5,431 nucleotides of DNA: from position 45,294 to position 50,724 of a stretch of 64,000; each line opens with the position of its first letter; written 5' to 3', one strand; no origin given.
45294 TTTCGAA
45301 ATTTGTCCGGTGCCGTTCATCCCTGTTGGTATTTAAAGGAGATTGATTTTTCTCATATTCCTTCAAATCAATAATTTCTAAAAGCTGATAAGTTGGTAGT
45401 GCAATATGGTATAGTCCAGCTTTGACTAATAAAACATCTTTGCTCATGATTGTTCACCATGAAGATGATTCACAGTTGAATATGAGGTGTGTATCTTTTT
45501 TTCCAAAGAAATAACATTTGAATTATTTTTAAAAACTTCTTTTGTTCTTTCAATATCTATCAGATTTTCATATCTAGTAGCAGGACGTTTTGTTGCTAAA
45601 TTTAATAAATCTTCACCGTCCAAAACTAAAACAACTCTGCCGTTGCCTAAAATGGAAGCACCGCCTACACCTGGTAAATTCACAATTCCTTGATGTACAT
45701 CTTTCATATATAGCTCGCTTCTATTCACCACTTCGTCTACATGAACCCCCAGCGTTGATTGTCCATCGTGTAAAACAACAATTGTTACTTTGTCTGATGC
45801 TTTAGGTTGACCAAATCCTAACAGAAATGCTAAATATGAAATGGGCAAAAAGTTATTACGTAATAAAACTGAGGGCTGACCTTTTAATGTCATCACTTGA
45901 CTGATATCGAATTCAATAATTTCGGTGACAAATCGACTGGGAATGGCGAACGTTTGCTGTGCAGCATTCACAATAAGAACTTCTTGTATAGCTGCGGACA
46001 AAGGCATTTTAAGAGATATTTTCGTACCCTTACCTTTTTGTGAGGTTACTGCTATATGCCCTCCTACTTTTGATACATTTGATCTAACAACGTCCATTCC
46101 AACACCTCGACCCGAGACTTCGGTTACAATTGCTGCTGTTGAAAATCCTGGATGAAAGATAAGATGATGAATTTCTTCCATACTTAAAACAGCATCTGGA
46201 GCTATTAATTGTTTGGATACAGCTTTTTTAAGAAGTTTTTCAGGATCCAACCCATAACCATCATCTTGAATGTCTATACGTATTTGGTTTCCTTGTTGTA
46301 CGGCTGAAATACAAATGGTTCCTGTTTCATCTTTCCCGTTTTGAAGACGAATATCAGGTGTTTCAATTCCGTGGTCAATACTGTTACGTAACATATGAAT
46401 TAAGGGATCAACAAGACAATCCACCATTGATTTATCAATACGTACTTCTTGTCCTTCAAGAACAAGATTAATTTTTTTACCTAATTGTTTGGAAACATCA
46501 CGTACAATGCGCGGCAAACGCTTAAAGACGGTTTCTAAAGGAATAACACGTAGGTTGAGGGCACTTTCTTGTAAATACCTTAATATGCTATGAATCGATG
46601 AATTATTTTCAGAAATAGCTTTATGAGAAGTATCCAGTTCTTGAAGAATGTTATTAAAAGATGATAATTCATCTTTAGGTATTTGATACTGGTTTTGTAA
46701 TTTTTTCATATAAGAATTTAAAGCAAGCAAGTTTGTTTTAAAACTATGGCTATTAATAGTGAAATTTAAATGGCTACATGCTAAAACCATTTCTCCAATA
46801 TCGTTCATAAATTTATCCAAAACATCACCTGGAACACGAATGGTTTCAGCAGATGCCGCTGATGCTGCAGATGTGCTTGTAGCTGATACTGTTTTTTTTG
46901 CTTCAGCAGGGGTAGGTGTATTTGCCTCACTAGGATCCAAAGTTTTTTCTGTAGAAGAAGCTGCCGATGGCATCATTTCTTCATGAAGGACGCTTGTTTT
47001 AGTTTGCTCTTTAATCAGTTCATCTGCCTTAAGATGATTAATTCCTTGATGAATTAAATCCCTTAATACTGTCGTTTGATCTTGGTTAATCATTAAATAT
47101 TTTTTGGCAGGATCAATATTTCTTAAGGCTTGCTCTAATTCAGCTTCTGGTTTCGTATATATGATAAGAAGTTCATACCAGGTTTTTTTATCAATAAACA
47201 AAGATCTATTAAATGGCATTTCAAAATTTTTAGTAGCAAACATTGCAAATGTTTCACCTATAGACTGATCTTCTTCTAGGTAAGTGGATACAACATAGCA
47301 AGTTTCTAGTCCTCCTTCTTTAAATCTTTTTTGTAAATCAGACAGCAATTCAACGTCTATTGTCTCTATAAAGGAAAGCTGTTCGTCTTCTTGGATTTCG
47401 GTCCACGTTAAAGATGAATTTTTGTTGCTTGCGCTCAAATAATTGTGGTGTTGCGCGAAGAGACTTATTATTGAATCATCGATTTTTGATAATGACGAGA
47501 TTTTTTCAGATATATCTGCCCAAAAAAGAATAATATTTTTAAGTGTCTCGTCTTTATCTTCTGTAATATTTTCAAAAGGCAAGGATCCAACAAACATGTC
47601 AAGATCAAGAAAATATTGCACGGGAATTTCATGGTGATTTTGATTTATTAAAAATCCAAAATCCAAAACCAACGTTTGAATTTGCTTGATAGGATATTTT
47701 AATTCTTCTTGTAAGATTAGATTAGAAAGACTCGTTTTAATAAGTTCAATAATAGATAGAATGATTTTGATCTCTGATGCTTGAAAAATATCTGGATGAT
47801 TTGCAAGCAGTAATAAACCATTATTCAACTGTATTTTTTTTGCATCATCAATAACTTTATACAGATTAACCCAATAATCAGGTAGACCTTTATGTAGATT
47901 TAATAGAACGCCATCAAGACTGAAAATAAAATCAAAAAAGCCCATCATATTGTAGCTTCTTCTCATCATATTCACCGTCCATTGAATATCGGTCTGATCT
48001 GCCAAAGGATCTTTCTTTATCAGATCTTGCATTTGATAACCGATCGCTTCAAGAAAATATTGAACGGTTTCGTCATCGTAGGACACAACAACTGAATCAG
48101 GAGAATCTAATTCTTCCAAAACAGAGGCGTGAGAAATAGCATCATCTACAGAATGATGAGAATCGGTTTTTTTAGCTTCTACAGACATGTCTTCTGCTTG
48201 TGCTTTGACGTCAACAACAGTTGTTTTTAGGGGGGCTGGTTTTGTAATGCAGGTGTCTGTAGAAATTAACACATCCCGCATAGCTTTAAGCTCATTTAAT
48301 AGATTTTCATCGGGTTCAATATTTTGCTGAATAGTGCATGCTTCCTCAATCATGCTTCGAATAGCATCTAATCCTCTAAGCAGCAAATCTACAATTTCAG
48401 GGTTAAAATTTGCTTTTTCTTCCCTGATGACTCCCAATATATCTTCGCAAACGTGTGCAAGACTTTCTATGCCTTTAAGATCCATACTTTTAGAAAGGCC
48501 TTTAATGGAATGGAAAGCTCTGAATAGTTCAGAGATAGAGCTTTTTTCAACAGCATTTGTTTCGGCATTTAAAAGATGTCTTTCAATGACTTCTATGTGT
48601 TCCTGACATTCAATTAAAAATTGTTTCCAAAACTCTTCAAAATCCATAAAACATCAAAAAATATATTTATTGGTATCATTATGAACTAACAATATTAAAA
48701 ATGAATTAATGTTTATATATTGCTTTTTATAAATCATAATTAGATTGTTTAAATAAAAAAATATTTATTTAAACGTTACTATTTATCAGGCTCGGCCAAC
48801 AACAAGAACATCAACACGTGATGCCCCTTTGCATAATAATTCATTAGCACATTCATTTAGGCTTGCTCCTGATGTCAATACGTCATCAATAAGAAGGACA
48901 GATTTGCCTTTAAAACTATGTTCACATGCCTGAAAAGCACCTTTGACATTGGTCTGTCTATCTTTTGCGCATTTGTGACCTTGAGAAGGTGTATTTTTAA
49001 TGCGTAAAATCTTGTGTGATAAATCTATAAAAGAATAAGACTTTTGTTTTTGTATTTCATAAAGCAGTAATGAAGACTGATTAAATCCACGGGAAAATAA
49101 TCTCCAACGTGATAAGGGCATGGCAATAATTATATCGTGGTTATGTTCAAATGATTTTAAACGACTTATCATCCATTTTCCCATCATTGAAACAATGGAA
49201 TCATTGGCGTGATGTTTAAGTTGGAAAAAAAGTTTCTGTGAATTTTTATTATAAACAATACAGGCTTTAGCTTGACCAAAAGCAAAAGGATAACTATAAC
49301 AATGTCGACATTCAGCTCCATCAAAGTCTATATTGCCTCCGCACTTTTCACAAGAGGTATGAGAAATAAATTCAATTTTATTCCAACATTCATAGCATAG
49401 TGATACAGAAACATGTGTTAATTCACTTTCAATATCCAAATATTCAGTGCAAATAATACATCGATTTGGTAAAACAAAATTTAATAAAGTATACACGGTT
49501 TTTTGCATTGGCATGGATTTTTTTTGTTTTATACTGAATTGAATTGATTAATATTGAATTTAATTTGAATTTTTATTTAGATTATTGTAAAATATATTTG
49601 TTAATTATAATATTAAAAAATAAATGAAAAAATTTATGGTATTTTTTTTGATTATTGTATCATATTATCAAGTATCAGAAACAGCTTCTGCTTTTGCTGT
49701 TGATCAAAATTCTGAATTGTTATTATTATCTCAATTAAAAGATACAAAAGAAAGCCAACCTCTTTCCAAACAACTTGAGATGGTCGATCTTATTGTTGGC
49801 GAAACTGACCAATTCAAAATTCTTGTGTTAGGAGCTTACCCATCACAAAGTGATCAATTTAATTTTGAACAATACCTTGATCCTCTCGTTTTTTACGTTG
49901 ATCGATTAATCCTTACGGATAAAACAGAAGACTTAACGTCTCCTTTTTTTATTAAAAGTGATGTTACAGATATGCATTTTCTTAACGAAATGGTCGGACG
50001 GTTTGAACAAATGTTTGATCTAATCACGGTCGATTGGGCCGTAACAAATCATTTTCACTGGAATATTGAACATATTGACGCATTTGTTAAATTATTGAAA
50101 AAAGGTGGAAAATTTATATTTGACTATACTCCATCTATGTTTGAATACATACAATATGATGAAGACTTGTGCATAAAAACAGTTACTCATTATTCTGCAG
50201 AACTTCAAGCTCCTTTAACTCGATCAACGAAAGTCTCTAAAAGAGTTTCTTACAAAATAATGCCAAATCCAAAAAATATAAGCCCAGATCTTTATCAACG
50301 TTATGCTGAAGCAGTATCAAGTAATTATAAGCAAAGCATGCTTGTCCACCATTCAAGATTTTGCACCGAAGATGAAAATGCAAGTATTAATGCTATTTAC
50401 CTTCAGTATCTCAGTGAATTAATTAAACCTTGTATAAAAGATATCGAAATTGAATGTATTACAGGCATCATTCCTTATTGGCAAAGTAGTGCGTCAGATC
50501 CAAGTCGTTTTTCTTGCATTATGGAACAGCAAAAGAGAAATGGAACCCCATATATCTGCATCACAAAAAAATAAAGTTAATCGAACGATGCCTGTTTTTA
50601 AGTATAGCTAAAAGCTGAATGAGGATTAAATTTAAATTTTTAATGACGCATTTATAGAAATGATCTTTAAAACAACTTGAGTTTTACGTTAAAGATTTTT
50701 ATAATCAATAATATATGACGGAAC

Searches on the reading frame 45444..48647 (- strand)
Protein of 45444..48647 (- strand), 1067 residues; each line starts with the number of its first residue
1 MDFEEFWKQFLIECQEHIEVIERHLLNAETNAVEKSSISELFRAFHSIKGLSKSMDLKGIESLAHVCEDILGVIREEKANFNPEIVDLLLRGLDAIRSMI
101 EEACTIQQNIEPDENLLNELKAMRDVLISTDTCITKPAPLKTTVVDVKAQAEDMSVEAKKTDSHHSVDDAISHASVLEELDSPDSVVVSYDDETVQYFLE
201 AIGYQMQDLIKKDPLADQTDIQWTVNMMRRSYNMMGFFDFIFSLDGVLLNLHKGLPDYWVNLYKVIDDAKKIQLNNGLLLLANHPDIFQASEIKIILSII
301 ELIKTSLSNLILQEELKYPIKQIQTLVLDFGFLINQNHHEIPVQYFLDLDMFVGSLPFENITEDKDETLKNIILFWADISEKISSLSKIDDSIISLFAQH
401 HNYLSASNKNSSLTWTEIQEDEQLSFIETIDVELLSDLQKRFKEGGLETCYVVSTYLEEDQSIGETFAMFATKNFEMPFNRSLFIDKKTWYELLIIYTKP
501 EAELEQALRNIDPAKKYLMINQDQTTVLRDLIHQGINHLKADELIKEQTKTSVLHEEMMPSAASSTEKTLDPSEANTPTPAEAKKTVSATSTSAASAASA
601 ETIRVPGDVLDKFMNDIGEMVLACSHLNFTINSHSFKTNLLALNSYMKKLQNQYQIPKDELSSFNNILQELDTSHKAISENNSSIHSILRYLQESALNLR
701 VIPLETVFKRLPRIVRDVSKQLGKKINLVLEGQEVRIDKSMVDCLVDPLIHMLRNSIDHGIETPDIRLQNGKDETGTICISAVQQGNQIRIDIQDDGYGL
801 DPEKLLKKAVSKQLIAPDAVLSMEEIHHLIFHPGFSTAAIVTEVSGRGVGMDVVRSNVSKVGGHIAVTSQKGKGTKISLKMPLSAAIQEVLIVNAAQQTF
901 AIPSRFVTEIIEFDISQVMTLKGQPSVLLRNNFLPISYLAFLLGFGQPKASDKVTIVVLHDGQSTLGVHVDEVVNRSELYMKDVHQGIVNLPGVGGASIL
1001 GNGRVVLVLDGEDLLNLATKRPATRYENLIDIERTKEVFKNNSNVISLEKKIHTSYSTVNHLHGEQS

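Call 6: search_protein_families(library=pfam, proteins=[window:45444-48647:-], max_evalue=0.001)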
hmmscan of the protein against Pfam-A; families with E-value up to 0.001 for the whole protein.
window:45444-48647:- (1067 aa): 4 families
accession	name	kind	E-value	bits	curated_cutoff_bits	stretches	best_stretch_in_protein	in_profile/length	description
PF01584.24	CheW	-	2.3e-20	73.1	23.5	1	889-1016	1-135/138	CheW-like domain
PF02518.31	HATPase_c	-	4.8e-17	62.8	26.4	1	747-884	4-110/111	Histidine kinase-, DNA gyrase B-, and HSP90-like ATPase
PF01627.28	Hpt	-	8.5e-14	52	24.6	1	5-98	1-83/84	Hpt domain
PF02895.20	H-kinase_dim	-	3.5e-06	27.8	23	1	601-697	2-66/68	Signal transducing histidine kinase, homodimeric domain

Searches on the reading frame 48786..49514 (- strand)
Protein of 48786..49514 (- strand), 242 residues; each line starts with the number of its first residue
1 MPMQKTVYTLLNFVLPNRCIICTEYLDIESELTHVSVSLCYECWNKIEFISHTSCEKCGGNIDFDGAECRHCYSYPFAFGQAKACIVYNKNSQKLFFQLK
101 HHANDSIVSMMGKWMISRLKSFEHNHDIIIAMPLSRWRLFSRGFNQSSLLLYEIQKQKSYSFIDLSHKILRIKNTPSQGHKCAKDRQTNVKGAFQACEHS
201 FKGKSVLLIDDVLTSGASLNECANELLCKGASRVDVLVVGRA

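Call 6: search_protein_families(library=pfam, proteins=[window:48786-49514:-], max_evalue=0.001)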
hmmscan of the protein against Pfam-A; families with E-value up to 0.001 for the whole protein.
window:48786-49514:- (242 aa): 2 families
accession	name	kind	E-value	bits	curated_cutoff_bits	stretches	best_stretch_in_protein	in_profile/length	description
PF18912.6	DZR_2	-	1.2e-10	41.5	27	1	10-72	1-55/56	Double zinc ribbon domain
PF00156.33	Pribosyltran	-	7.1e-06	25.9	26.3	1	197-238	81-122/158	Phosphoribosyl transferase domain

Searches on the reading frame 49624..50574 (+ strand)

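Call 6: search_protein_families(library=pfam, proteins=[window:49624-50574:+], max_evalue=0.001)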
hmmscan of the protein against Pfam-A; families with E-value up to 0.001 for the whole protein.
window:49624-50574:+ (316 aa): 0 families

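Call 39: search_protein_families(library=ncbifam, proteins=[window:49624-50574:+], max_evalue=1)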
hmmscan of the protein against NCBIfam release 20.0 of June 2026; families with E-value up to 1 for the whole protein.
window:49624-50574:+ (316 aa): 0 families

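Call 79: search_protein_families(library=pfam, proteins=[window:49624-50574:+], max_evalue=1)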
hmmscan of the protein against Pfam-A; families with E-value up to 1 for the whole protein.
window:49624-50574:+ (316 aa): 1 family
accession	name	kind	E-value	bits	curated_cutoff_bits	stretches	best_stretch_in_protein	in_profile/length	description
PF23860.1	Ribophorin_II_3rd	-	0.1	13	23.4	0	18-81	25-86/128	Ribophorin II third domain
